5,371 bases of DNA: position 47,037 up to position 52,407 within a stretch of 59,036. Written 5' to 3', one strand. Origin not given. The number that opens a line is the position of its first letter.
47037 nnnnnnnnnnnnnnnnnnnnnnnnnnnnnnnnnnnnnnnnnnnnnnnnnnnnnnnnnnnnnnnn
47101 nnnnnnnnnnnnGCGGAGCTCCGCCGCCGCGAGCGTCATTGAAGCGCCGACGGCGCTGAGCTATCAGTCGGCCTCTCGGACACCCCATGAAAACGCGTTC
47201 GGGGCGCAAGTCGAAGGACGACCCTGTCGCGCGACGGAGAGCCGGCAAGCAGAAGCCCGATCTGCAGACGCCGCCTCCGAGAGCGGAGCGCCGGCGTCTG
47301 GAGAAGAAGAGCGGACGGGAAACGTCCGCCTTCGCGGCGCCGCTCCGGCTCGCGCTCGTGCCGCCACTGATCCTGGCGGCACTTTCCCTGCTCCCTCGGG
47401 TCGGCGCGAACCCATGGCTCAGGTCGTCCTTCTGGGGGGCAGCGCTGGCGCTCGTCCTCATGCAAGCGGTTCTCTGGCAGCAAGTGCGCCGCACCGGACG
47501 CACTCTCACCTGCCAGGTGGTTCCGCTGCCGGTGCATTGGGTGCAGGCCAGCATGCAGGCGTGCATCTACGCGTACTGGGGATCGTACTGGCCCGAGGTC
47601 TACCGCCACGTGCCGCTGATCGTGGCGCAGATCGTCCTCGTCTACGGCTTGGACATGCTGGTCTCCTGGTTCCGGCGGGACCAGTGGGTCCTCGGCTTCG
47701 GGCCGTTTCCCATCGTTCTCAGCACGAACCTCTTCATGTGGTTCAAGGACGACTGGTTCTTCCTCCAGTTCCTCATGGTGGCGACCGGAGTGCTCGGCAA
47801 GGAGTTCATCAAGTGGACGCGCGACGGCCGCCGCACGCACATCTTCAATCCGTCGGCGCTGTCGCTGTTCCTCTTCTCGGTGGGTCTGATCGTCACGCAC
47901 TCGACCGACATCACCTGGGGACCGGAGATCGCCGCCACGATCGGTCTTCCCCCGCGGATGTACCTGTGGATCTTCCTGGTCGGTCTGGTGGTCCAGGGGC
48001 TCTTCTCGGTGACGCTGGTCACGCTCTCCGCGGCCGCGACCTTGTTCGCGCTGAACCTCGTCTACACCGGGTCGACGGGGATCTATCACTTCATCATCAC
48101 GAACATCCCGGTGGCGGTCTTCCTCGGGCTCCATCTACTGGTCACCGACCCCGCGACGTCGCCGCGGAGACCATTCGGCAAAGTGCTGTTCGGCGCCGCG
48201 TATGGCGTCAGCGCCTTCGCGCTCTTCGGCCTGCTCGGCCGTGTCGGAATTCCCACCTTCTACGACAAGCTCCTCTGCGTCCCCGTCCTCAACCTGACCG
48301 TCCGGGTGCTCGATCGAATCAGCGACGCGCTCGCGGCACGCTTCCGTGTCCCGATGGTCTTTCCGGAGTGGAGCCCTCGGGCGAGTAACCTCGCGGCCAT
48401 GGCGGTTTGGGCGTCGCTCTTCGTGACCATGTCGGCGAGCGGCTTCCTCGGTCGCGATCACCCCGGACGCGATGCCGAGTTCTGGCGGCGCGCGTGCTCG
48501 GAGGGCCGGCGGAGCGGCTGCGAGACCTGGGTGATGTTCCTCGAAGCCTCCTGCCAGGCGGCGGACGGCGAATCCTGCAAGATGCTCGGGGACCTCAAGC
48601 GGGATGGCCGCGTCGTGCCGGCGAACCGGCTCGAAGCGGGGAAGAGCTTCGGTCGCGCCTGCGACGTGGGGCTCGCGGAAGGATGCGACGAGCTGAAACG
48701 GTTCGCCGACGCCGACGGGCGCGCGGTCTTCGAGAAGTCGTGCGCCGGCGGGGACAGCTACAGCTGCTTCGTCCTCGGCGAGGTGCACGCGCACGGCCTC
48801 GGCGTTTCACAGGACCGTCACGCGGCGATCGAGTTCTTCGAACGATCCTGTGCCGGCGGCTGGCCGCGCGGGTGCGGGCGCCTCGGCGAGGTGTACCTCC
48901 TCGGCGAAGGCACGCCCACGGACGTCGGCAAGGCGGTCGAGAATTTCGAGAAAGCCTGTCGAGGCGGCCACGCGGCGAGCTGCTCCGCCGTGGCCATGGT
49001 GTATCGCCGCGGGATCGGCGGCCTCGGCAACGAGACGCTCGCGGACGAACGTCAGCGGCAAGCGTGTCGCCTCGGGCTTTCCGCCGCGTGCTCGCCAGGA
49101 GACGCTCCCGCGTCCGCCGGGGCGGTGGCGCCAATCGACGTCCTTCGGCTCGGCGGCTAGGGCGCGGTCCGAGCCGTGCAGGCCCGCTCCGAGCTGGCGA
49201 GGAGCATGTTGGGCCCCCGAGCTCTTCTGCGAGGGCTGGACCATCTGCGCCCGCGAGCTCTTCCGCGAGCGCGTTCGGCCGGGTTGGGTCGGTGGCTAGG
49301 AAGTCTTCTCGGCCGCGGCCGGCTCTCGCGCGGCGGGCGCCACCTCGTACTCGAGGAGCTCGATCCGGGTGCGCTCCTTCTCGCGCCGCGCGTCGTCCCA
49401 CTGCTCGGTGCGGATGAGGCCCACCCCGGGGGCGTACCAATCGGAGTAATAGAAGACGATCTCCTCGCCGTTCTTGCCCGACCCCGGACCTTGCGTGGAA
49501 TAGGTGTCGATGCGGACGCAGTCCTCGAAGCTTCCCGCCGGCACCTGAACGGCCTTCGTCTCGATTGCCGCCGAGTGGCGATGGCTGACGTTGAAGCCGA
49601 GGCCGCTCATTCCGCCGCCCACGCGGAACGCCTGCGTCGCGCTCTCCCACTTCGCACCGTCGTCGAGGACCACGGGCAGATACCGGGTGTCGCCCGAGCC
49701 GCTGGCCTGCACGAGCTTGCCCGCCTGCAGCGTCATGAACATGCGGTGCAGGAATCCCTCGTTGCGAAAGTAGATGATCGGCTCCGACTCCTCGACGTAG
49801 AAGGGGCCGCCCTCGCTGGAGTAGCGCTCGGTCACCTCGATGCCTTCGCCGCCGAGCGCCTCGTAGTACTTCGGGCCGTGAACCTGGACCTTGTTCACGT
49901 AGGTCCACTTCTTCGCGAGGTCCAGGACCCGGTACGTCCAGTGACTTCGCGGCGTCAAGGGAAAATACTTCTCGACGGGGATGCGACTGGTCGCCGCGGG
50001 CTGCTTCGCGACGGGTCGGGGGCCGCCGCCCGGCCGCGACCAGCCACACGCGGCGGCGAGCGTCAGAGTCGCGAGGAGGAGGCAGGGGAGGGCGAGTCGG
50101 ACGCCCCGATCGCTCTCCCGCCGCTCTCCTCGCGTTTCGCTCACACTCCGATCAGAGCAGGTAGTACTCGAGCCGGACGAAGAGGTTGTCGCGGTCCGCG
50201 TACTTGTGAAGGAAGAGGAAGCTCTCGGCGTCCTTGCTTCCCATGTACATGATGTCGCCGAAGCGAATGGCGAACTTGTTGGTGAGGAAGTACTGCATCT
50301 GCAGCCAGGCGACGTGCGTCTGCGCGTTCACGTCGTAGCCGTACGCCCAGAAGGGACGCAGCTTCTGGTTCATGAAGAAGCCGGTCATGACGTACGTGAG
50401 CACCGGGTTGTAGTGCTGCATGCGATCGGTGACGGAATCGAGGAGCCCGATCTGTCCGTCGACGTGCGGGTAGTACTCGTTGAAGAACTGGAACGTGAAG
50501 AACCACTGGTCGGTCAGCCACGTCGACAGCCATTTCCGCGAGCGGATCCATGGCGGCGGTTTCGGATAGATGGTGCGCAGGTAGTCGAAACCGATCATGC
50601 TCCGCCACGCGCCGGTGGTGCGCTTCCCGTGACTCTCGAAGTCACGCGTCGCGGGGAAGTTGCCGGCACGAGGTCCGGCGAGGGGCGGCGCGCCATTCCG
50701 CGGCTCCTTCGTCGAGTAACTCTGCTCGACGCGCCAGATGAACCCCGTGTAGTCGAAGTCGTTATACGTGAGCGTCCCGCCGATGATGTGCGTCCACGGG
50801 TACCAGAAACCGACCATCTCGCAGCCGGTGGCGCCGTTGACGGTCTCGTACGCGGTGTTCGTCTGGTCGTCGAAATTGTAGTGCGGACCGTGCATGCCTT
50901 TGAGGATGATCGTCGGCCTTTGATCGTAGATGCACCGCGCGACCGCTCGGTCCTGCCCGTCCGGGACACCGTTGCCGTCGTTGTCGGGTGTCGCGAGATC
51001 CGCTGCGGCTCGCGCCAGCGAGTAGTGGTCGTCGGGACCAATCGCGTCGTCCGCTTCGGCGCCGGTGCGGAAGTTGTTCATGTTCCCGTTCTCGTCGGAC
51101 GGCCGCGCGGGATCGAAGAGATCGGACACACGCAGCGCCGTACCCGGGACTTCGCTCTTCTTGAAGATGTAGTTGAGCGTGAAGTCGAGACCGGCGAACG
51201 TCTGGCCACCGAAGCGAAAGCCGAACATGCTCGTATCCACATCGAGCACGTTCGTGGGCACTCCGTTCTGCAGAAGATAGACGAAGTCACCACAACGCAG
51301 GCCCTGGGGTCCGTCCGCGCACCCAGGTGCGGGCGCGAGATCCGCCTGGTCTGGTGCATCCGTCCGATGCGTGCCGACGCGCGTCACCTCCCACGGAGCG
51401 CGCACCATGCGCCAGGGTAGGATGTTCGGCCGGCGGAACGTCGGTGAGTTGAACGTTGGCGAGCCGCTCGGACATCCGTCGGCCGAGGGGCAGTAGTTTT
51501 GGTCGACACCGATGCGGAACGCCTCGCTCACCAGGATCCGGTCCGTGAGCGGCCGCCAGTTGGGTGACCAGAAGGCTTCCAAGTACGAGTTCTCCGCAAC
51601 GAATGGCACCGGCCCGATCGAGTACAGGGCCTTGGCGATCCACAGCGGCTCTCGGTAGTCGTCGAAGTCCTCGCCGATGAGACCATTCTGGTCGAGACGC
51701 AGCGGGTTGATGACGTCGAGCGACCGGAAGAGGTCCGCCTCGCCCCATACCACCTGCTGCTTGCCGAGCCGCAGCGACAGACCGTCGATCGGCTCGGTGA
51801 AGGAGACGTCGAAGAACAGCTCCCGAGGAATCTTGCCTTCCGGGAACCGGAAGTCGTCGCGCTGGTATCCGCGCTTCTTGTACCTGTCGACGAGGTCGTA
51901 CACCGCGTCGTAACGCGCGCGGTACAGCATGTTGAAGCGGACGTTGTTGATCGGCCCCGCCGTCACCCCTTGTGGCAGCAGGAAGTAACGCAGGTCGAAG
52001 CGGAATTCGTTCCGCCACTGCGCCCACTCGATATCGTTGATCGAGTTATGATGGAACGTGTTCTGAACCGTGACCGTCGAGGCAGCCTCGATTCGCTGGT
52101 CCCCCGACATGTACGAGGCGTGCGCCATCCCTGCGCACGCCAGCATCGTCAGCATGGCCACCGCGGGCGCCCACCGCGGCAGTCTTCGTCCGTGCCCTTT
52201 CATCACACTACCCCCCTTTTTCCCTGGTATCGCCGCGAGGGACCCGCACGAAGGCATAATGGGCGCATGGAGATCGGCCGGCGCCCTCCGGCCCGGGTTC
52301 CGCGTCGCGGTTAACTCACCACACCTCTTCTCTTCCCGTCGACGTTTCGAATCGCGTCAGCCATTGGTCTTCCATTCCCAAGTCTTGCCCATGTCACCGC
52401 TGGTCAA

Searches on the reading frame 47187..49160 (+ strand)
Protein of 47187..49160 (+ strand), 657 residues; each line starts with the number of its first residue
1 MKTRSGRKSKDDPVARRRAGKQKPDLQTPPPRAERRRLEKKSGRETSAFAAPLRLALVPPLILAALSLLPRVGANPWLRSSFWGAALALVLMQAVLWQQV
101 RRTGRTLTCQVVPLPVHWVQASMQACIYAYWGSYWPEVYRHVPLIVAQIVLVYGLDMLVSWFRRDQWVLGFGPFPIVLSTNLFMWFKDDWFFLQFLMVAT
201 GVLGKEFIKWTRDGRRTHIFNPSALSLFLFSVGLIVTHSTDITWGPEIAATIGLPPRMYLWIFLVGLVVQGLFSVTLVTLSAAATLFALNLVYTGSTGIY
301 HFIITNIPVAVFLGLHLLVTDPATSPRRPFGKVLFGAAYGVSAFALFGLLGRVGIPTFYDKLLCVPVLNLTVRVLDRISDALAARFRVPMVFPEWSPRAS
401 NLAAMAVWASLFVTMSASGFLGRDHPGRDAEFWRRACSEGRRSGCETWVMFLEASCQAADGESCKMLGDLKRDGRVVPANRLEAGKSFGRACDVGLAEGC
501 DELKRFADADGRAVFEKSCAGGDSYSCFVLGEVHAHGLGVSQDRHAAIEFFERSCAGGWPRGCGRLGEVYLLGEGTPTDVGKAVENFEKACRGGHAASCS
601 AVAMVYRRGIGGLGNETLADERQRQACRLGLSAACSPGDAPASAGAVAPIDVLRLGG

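Call 12: search_protein_families(library=pfam, proteins=[window:47187-49160:+], max_evalue=0.00001)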
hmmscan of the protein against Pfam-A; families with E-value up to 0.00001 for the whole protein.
window:47187-49160:+ (657 aa): 1 family
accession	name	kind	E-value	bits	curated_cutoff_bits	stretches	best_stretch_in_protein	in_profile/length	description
PF08238.18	Sel1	-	9.5e-14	51.8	30.7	0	525-558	2-35/36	Sel1 repeat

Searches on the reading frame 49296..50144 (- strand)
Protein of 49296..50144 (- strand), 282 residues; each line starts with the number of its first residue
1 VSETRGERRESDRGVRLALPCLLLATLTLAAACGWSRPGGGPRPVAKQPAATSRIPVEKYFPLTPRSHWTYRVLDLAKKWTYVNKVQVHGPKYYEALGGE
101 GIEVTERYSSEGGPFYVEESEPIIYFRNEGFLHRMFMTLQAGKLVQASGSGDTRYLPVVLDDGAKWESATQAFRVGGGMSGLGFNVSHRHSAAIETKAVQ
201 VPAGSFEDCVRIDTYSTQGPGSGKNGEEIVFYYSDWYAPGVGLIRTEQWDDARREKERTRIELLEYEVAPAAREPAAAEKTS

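Call 12: search_protein_families(library=pfam, proteins=[window:49296-50144:-], max_evalue=0.00001)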
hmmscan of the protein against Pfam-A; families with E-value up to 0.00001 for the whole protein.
window:49296-50144:- (282 aa): 1 family
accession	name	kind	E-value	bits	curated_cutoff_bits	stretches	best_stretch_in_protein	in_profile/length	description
PF21347.3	DUF3108_like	-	1.4e-07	32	27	1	179-251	124-189/199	DUF3108-like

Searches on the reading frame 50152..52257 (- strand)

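Call 12: search_protein_families(library=pfam, proteins=[window:50152-52257:-], max_evalue=0.00001)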
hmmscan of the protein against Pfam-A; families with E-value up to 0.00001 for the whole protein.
window:50152-52257:- (701 aa): 1 family
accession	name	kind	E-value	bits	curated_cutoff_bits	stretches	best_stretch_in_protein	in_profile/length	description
PF06980.17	DUF1302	-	4.3e-18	66.1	23.2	1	105-698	95-539/541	Protein of unknown function (DUF1302)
